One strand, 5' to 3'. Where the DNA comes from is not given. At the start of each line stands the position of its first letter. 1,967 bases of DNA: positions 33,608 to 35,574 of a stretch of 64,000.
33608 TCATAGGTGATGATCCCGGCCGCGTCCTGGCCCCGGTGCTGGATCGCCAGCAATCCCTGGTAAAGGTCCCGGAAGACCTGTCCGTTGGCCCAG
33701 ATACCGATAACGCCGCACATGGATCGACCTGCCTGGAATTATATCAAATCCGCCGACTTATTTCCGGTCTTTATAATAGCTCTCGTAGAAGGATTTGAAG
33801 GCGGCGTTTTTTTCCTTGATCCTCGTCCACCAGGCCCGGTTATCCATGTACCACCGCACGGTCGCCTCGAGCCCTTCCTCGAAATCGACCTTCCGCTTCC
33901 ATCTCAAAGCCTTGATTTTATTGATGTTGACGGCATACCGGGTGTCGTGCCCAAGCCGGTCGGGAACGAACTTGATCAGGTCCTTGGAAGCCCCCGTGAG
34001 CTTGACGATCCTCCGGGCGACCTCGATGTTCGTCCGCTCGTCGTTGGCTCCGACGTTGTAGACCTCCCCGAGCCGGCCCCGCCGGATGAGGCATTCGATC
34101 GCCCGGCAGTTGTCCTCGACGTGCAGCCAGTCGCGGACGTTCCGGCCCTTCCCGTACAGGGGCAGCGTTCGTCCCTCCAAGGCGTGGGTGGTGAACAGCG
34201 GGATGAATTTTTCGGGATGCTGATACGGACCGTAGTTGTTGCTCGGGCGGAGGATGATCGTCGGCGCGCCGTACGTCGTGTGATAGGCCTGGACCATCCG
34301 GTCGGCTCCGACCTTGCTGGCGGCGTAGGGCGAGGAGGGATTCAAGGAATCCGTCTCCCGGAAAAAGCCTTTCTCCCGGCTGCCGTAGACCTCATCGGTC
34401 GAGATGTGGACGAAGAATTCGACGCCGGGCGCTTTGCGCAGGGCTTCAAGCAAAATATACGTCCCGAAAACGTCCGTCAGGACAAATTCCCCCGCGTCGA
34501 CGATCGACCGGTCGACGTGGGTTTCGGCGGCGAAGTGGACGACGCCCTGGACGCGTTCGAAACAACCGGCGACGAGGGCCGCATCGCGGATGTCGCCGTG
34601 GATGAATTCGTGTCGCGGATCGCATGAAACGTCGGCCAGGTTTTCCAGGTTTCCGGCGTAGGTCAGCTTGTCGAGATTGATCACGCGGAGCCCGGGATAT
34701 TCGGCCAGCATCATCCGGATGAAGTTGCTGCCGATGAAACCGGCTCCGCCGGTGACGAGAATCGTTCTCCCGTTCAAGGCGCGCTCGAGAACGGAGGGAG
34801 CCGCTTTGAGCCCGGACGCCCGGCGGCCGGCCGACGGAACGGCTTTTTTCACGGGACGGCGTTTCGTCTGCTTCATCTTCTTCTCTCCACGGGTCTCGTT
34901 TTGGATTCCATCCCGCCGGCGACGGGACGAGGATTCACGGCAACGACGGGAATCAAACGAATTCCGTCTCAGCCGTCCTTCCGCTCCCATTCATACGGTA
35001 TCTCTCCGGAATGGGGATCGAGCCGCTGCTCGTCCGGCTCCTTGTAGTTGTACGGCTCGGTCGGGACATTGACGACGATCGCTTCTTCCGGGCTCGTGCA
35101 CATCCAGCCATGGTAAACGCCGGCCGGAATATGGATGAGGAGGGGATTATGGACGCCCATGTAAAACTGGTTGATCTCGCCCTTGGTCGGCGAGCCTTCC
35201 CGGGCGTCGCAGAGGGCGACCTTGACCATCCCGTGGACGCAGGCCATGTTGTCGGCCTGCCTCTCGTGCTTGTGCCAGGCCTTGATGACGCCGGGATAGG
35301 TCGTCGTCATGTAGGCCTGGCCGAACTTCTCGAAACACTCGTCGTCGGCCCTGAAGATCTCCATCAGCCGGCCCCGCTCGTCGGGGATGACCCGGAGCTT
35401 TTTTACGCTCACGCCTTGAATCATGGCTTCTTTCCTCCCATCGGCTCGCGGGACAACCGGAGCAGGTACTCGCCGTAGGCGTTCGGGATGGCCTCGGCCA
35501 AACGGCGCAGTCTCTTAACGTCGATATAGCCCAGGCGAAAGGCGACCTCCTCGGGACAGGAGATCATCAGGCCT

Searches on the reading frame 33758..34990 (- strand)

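Call 4: search_protein_families(library=pfam, proteins=[window:33758-34990:-])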
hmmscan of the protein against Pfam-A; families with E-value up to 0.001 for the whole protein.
window:33758-34990:- (410 aa): 7 families
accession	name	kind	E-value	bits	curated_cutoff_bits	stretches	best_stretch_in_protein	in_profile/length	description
PF16363.11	GDP_Man_Dehyd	-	8.8e-71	239.5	27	1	78-376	1-331/332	GDP-mannose 4,6 dehydratase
PF01370.27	Epimerase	-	5.6e-62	209.7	20.9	1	77-314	1-240/240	NAD dependent epimerase/dehydratase family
PF01073.25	3Beta_HSD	-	1.7e-18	67.1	22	1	78-294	1-221/280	3-beta hydroxysteroid dehydrogenase/isomerase family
PF04321.23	RmlD_sub_bind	-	4.3e-15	56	27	1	76-341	2-240/287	RmlD substrate binding domain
PF02719.21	Polysacc_synt_2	-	1.2e-14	54.7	20.2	1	77-337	1-252/293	Polysaccharide biosynthesis protein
PF07993.18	NAD_binding_4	-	5.4e-12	45.8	20.1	1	79-252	1-207/258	Male sterility protein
PF13460.12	NAD_binding_10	-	0.00061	20.1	27.2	1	81-249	1-143/184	NAD(P)H-binding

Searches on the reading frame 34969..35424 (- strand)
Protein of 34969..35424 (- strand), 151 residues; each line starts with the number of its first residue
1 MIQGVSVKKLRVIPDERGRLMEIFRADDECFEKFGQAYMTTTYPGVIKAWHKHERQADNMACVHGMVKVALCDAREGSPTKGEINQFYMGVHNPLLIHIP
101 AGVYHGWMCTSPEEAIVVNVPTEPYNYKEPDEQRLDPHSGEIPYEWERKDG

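Call 4: search_protein_families(library=pfam, proteins=[window:34969-35424:-])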
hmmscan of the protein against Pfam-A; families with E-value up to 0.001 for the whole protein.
window:34969-35424:- (151 aa): 3 families
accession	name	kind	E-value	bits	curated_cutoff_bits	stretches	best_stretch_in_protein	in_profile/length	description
PF00908.23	dTDP_sugar_isom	-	2.2e-17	63.7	27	1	2-146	4-152/168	dTDP-4-dehydrorhamnose 3,5-epimerase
PF14667.12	Polysacc_synt_C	-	5.5e-09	36.6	28.7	1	15-131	3-109/111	Polysaccharide biosynthesis C-terminal domain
PF05523.17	FdtA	-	0.0001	22.6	23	1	4-92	2-88/131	WxcM-like, C-terminal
